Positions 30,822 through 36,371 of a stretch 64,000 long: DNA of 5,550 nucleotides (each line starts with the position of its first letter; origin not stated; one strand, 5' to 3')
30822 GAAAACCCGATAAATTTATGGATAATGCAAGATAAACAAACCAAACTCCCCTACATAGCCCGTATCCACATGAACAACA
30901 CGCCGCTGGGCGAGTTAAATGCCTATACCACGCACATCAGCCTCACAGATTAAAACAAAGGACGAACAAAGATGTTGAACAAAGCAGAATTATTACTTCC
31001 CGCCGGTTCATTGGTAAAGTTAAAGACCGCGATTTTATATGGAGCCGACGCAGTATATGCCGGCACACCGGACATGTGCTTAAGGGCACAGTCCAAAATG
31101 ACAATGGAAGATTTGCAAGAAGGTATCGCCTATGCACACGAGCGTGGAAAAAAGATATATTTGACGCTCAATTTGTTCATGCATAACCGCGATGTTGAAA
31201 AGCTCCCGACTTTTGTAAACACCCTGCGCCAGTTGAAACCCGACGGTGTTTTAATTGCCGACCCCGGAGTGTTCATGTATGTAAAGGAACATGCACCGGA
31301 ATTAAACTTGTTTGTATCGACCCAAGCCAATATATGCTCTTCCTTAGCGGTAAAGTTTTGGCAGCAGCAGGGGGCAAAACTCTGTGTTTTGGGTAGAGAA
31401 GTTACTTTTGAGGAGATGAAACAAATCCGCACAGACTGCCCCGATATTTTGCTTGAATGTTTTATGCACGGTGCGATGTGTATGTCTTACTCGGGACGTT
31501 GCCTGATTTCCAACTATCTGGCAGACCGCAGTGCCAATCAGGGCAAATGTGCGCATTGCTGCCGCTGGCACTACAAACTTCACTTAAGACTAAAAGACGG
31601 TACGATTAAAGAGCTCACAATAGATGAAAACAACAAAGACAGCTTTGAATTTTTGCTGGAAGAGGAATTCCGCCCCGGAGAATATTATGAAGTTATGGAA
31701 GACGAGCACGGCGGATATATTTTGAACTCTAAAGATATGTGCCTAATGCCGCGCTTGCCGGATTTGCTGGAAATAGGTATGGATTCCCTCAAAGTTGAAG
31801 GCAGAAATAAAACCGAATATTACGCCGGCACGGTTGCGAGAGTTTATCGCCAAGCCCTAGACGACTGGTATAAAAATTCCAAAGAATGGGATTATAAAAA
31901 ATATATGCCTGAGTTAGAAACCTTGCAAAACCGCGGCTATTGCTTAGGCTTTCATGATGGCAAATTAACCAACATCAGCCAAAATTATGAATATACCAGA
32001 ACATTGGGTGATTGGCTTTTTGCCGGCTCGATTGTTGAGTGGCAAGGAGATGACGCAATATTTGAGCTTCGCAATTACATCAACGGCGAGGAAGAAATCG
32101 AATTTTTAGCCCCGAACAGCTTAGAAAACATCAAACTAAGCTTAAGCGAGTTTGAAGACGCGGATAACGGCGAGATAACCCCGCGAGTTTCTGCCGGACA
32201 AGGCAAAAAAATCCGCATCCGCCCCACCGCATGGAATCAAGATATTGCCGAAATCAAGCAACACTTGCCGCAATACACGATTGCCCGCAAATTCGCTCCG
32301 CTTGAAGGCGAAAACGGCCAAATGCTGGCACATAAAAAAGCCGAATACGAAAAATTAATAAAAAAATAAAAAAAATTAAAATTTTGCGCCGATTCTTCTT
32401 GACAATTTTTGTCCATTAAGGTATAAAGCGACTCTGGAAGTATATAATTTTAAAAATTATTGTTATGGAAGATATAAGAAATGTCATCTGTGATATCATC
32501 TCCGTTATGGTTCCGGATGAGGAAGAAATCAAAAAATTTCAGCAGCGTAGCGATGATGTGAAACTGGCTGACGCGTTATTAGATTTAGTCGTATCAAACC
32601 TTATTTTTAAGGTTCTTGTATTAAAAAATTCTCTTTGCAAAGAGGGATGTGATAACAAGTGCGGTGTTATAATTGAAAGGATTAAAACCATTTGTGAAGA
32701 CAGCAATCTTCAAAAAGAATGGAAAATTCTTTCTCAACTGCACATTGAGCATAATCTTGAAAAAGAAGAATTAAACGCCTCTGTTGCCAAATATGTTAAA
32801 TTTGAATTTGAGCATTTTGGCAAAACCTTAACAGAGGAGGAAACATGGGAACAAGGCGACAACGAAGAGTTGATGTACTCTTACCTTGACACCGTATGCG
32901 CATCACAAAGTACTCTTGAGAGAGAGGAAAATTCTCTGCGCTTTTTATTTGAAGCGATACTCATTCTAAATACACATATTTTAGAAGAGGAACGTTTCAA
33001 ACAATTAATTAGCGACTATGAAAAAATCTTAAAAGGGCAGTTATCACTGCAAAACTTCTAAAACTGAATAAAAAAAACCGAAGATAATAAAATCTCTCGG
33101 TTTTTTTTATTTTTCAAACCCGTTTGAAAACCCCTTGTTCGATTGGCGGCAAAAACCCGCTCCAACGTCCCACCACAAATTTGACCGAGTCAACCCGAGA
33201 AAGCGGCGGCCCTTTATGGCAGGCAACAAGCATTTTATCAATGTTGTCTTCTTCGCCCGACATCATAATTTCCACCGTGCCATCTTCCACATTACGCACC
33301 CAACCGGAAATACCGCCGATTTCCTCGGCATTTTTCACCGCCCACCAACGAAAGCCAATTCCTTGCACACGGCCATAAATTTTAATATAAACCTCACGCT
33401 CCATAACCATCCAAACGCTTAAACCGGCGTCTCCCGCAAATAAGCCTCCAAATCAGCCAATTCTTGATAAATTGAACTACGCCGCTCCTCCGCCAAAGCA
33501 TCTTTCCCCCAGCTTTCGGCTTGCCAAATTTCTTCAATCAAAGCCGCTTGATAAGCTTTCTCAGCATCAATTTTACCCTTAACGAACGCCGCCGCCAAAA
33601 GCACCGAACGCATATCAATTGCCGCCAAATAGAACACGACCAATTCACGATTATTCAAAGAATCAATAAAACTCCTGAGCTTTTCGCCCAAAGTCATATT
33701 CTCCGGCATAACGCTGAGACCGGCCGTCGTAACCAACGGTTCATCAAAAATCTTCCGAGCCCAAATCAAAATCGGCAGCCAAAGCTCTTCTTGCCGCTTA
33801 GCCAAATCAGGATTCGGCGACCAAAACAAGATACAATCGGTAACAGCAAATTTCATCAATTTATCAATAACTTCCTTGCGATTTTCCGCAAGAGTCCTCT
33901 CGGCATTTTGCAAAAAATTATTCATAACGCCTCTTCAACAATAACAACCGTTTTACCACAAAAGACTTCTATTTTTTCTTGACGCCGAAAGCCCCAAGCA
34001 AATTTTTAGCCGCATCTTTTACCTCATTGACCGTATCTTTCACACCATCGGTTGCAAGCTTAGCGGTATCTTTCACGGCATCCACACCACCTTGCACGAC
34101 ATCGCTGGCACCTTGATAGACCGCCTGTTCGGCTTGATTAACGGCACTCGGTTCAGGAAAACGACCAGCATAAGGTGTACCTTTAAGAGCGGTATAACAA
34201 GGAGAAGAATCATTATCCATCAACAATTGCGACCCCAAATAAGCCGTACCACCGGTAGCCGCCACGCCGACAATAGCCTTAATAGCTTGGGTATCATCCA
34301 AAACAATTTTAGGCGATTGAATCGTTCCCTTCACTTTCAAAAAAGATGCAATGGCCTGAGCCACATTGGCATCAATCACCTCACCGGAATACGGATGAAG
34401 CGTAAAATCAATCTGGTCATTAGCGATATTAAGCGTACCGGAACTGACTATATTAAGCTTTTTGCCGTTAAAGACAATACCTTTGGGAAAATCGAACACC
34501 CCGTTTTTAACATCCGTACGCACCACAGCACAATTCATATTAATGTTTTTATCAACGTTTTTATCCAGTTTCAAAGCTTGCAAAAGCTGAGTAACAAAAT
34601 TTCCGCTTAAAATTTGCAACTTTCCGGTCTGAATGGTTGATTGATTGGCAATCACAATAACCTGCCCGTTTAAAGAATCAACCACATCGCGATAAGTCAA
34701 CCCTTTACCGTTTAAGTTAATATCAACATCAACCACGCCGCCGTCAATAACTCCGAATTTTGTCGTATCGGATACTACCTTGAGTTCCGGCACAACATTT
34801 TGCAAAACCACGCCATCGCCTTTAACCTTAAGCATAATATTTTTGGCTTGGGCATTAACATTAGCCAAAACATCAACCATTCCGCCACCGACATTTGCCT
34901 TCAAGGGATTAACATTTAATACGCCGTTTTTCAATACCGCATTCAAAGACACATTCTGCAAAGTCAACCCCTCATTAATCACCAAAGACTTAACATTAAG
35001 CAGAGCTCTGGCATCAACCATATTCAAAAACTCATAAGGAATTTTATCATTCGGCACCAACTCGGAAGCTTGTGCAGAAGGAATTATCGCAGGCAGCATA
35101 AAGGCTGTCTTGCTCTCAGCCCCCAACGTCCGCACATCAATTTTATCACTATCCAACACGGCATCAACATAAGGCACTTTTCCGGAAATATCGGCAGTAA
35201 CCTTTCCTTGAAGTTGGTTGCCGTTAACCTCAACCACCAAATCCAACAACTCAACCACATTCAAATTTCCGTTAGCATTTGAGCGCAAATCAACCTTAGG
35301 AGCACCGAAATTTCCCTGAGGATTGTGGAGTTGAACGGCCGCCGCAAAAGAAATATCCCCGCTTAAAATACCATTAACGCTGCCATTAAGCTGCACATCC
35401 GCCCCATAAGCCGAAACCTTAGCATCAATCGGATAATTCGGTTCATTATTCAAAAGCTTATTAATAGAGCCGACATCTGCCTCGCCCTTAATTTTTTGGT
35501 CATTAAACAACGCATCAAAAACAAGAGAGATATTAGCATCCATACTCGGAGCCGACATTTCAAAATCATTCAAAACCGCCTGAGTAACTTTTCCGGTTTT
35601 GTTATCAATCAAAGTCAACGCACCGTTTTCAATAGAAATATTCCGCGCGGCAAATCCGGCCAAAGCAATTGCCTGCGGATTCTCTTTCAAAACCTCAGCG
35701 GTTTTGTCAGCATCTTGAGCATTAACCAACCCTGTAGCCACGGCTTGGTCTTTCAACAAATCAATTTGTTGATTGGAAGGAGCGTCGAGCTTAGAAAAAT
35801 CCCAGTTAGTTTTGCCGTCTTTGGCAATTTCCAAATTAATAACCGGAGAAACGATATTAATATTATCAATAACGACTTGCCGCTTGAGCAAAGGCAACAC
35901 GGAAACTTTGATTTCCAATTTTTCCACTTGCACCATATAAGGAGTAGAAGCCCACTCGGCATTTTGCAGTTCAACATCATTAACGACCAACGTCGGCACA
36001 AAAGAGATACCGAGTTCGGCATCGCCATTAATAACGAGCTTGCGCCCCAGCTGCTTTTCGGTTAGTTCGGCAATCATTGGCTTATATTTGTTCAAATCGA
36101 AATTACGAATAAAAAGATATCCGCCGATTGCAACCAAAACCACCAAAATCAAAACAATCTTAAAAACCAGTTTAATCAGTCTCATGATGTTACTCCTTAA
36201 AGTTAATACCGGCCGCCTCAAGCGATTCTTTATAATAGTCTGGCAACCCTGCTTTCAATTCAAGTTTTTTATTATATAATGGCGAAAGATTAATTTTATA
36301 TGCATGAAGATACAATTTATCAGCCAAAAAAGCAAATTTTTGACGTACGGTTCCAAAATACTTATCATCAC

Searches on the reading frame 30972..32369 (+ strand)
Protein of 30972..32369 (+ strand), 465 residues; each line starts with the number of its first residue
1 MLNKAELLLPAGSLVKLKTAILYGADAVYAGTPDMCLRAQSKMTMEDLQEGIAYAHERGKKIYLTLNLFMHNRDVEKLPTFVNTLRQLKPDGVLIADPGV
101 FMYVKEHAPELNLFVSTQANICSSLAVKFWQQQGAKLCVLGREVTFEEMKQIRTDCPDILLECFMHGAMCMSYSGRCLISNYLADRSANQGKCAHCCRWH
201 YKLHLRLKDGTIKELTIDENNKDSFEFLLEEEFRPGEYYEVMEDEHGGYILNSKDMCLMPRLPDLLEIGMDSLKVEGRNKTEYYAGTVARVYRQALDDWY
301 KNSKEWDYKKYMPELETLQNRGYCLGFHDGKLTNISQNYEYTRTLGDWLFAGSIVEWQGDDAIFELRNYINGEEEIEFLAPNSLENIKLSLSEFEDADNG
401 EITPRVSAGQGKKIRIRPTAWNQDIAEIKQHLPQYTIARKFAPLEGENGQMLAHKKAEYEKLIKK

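Call 20: search_protein_families(library=pfam, proteins=[window:30972-32369:+], max_evalue=0.00001)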
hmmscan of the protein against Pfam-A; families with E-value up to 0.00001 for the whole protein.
window:30972-32369:+ (465 aa): 1 family
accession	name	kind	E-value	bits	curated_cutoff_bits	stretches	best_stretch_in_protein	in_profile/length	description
PF01136.24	Peptidase_U32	-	5.7e-81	271.7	22.4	1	76-331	2-230/233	Peptidase family U32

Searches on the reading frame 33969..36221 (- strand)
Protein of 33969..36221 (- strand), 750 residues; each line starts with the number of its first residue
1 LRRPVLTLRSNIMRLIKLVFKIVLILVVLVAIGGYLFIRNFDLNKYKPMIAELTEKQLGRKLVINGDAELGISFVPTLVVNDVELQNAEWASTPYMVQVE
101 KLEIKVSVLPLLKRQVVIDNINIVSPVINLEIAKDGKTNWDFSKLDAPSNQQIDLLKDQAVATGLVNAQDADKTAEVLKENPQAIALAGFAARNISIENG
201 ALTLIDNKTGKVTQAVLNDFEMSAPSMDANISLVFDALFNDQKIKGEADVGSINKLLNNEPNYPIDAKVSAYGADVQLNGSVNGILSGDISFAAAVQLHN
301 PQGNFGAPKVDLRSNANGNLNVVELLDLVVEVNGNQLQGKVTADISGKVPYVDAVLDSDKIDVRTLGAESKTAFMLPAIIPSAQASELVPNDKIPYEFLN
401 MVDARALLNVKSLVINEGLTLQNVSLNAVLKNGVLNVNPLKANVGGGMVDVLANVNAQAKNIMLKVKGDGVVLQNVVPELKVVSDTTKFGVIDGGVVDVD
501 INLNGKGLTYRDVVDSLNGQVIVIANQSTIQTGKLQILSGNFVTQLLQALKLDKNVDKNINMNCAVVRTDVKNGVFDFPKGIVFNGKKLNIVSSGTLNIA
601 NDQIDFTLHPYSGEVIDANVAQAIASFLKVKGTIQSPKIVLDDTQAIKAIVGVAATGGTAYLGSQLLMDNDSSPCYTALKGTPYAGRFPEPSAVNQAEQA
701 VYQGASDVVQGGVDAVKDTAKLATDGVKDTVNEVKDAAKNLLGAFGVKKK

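Call 3: search_protein_families(library=pfam, proteins=[window:33969-36221:-], max_evalue=0.01)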
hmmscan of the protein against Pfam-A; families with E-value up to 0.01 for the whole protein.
window:33969-36221:- (750 aa): 2 families
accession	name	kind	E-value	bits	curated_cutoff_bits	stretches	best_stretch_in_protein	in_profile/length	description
PF05170.20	AsmA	-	2.7e-38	132.6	29.8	2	17-334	6-269/607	AsmA family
PF05359.17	DUF748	-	3e-10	39.3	50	1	14-227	13-187/1037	Domain of Unknown Function (DUF748)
